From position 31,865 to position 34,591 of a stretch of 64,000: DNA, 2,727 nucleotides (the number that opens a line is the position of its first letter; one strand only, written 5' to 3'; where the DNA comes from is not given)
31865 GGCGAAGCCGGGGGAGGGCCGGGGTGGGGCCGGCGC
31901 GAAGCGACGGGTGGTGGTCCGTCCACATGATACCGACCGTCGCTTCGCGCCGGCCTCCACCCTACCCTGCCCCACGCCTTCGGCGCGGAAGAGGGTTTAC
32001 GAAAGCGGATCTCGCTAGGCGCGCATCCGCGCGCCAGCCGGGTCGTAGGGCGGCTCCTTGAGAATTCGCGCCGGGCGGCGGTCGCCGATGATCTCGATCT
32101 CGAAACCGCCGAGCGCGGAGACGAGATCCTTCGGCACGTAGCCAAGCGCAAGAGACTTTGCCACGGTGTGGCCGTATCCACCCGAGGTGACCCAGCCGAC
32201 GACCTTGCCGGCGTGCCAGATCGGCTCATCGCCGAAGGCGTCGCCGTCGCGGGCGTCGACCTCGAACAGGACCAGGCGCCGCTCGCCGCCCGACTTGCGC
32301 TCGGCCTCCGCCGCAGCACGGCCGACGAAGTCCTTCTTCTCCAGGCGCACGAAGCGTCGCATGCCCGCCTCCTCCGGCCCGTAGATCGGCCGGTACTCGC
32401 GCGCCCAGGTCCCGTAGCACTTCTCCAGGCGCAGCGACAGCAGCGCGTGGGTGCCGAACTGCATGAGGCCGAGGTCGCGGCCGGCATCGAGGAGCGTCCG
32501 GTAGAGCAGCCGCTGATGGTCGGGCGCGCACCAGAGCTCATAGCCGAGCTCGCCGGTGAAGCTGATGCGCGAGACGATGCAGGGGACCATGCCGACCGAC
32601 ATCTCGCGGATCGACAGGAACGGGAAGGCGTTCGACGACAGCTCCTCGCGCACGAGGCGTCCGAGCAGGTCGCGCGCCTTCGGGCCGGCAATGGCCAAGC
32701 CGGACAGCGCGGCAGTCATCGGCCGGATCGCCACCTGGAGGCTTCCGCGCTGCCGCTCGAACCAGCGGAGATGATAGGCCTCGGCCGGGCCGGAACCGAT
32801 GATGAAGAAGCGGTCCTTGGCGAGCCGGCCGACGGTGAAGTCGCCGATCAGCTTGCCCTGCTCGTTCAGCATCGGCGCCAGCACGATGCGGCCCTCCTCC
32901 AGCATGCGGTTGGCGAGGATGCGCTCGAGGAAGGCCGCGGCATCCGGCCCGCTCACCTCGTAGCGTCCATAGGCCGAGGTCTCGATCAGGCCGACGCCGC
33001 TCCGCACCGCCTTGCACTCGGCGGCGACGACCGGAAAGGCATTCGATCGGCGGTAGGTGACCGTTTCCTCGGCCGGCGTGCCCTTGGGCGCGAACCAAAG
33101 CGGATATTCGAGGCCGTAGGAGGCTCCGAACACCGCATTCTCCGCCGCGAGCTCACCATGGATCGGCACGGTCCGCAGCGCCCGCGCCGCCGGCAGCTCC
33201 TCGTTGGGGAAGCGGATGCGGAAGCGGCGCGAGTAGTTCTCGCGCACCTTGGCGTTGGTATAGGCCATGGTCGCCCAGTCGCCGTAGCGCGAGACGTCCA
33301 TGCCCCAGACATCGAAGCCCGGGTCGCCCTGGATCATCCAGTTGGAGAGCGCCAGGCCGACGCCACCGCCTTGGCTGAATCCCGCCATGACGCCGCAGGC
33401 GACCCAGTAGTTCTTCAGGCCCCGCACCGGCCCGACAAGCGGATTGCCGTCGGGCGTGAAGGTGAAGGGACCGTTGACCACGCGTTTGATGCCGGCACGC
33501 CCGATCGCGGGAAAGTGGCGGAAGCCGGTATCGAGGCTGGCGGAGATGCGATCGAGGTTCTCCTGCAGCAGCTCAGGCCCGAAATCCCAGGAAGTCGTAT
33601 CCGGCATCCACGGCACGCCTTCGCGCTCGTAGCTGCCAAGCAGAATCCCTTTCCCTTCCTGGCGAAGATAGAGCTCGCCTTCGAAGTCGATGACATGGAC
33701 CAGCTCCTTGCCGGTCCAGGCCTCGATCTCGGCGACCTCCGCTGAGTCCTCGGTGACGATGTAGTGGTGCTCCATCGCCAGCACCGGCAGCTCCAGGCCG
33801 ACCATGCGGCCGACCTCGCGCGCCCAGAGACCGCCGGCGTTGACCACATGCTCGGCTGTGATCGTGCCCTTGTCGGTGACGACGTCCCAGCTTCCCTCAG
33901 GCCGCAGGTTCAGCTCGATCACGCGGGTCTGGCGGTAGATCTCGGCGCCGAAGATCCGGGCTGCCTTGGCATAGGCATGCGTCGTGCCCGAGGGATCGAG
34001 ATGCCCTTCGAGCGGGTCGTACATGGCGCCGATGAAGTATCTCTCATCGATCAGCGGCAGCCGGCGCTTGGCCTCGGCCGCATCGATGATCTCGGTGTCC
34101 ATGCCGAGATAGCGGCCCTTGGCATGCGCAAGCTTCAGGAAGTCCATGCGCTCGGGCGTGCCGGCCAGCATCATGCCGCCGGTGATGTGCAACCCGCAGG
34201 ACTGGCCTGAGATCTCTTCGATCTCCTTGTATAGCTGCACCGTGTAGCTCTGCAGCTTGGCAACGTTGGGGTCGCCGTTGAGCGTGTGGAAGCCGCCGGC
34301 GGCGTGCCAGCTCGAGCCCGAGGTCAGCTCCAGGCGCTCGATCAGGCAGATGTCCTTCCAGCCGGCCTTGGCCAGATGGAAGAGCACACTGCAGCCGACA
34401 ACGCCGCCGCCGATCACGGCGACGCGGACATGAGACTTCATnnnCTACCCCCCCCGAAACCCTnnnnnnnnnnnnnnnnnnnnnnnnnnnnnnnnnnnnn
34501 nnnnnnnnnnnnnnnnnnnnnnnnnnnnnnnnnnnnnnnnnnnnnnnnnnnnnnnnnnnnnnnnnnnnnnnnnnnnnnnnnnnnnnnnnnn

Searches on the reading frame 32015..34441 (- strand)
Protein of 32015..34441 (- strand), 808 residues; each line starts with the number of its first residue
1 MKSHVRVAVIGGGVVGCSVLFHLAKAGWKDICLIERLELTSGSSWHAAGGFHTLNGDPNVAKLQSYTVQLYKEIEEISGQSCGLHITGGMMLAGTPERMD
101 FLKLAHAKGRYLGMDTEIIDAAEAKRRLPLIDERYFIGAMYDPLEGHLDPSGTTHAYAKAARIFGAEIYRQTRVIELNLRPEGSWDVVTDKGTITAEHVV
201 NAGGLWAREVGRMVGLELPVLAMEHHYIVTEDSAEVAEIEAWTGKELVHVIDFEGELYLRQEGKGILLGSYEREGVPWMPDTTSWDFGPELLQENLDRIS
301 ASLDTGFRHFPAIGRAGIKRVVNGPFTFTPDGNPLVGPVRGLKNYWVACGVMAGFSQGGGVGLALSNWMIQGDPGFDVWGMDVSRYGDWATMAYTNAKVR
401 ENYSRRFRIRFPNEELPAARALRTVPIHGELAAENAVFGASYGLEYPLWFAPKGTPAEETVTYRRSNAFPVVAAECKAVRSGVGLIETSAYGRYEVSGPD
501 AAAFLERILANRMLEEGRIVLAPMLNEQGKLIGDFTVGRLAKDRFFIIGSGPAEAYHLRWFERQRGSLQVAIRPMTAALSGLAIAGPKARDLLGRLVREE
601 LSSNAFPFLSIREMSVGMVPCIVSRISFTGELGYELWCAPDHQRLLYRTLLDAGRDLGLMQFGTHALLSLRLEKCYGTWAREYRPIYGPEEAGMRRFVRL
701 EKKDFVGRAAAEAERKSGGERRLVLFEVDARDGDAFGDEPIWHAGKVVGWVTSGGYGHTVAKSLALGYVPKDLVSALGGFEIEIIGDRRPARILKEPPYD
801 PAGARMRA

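Call 40: search_protein_families(library=ncbifam, proteins=[window:32015-34441:-], max_evalue=1e-10)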
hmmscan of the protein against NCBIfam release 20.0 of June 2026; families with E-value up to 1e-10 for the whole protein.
window:32015-34441:- (808 aa): 13 families
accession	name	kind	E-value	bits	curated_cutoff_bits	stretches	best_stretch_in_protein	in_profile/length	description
TIGR01372.1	soxA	subfamily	1e-55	189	1164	1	422-807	607-995/996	sarcosine oxidase subunit alpha family protein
NF001567.0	PRK00389.1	subfamily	5.2e-49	167.1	300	1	472-800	34-354/359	glycine cleavage system aminomethyltransferase GcvT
NF053776.1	TmaoDeMthMsil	equivalog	6.9e-48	163.7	1100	1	474-808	420-763/763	trimethylamine N-oxide demethylase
TIGR00528.1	gcvT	equivalog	2.3e-38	132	235.85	1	473-797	33-358/362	glycine cleavage system aminomethyltransferase GcvT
NF010093.0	PRK13579.1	equivalog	1.3e-30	106.4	459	1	472-797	41-362/371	glycine cleavage system aminomethyltransferase GcvT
TIGR02352.1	thiamin_ThiO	equivalog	3.3e-26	92.2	250.8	1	7-224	1-224/351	glycine oxidase ThiO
NF008425.0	PRK11259.1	equivalog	2.3e-23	82.7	257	1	2-386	2-375/377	N-methyl-L-tryptophan oxidase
NF009133.0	PRK12486.1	equivalog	3e-21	75.7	410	1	468-793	40-363/369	dimethylsulfoniopropionate demethylase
TIGR01373.1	soxB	subfamily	7e-16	58.1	529.45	1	2-374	28-387/407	sarcosine oxidase subunit beta family protein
TIGR01377.1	soxA_mon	subfamily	3.1e-15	55.8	479.65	1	7-380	3-369/381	amino oxidase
TIGR03377.1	glycerol3P_GlpA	equivalog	9.8e-13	47.5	552.8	1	7-225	2-222/530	anaerobic glycerol-3-phosphate dehydrogenase subunit GlpA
NF050086.1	pipecolate_AmaA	exception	4.2e-12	45.4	600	1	3-205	24-235/425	L-pipecolate oxidase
NF001933.0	PRK00711.1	subfamily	1.3e-11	44.2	383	0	87-223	135-273/429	D-amino acid dehydrogenase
